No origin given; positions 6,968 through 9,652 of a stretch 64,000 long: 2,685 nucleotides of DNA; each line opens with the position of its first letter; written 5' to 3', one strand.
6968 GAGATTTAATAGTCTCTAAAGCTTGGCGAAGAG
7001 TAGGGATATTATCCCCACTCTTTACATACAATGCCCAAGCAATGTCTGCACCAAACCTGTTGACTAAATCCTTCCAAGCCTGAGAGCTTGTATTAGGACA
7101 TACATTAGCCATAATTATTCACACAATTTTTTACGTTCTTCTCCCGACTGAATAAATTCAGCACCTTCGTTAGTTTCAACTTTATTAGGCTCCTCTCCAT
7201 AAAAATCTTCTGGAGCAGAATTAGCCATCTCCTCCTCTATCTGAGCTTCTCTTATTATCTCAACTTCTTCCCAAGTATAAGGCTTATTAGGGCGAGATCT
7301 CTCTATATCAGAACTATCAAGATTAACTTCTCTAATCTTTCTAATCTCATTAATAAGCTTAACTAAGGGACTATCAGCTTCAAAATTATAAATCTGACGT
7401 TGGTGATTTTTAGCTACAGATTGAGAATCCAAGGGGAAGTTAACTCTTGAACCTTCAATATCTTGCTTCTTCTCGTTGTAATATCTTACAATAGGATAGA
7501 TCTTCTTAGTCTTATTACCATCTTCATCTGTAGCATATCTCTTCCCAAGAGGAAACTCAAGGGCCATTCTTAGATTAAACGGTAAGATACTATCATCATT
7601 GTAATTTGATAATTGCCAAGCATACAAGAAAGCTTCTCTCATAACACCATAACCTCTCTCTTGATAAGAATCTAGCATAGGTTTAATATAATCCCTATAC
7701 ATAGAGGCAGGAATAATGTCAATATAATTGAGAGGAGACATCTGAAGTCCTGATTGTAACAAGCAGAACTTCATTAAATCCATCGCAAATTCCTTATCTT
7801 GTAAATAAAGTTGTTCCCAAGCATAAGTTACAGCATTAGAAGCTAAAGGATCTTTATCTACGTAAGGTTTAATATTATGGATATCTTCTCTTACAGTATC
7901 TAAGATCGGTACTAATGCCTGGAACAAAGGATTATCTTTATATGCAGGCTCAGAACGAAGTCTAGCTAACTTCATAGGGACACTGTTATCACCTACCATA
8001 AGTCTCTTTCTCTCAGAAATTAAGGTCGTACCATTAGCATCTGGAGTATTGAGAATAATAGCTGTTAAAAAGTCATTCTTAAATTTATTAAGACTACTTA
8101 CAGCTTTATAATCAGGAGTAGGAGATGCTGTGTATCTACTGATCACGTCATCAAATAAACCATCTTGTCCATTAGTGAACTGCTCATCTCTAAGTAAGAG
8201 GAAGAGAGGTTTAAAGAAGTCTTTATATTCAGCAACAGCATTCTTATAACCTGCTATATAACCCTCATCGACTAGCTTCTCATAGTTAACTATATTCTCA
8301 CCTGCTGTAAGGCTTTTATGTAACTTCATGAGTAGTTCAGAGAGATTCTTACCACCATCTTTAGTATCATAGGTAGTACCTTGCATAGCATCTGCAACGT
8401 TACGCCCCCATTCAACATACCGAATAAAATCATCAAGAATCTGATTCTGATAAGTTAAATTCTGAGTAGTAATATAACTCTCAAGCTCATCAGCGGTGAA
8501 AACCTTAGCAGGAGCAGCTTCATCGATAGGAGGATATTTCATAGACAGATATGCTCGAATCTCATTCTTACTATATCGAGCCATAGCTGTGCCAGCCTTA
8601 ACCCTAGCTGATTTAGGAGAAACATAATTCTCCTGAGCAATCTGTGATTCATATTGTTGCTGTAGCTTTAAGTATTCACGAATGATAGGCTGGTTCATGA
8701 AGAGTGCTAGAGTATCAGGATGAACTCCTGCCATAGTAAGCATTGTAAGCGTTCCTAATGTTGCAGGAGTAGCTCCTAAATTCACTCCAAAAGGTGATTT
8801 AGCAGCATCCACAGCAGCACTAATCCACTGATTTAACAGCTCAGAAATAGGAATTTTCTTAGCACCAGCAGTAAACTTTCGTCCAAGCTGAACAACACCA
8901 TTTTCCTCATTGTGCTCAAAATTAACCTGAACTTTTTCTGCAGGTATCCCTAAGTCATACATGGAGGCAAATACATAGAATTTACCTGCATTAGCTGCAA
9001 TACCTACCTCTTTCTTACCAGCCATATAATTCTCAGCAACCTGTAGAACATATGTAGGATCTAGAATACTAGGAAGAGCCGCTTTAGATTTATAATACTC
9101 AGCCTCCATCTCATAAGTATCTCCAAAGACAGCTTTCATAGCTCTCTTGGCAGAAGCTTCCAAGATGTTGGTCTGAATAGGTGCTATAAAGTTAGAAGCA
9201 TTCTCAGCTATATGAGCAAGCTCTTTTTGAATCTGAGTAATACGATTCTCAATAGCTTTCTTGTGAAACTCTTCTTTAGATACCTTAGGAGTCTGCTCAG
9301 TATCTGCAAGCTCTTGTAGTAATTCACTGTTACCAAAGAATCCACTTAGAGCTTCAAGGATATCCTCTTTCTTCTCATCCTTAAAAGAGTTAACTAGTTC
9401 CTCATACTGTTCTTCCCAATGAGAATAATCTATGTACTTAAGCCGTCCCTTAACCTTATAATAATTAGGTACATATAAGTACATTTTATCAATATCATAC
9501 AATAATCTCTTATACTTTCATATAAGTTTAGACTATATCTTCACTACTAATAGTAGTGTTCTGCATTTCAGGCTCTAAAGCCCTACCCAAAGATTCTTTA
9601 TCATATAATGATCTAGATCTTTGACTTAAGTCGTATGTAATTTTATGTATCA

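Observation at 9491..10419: Group I intron with a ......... endonuclease splits the RNA polymerase inside its catalytic DxDxD motif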

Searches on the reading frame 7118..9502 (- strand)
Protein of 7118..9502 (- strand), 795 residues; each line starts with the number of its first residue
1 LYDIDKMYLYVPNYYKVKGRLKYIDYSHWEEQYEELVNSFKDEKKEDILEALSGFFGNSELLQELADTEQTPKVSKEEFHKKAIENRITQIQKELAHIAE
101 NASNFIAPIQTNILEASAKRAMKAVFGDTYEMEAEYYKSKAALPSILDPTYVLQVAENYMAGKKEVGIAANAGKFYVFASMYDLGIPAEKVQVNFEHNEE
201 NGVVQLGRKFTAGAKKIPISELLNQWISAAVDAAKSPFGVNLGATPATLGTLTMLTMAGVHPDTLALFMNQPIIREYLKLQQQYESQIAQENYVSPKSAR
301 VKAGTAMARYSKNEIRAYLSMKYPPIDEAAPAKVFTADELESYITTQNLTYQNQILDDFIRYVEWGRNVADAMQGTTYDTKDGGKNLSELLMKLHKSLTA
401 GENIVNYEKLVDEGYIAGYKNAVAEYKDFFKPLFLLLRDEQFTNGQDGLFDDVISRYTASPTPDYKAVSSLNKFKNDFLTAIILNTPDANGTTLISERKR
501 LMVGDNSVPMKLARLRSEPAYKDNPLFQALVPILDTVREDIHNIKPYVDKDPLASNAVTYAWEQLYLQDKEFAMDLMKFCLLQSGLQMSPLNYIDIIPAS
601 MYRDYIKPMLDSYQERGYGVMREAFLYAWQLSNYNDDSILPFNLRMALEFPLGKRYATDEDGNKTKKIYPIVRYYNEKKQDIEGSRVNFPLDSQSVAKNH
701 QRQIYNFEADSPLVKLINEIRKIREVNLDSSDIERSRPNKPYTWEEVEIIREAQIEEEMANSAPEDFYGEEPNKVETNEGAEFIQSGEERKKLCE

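Call 5: search_protein_families(library=pfam, proteins=[window:7118-9502:-], max_evalue=0.1)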
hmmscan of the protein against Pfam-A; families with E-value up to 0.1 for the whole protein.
window:7118-9502:- (795 aa): 0 families
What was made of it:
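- No Hint or intein domain was found (call 5).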

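Call 47: search_protein_families(library=phrogs, proteins=[window:7118-9499:-], max_evalue=0.001)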
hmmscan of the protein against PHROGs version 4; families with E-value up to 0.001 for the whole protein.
window:7118-9499:- (794 aa): 0 families

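Call 53: search_solved_structures(query=window:7118-9499:-, max_evalue=0.01, show_alignments=0)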
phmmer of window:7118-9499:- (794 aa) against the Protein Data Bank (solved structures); distinct sequences matched with E-value up to 0.01: 1.
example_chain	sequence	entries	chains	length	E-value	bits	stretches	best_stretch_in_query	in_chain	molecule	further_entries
6vr4_A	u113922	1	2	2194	1.7e-14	56.5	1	76-395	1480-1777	DNA-dependent RNA polymerase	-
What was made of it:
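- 7115..9499 (-): Exon 2 of the virion RNA polymerase gene (794 codons + stop). It begins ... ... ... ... (Y-D-I-D). Its first 9 nt (9499..9491) form P10. On its own it hits gp66 residues 1480-1777 (call 53).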
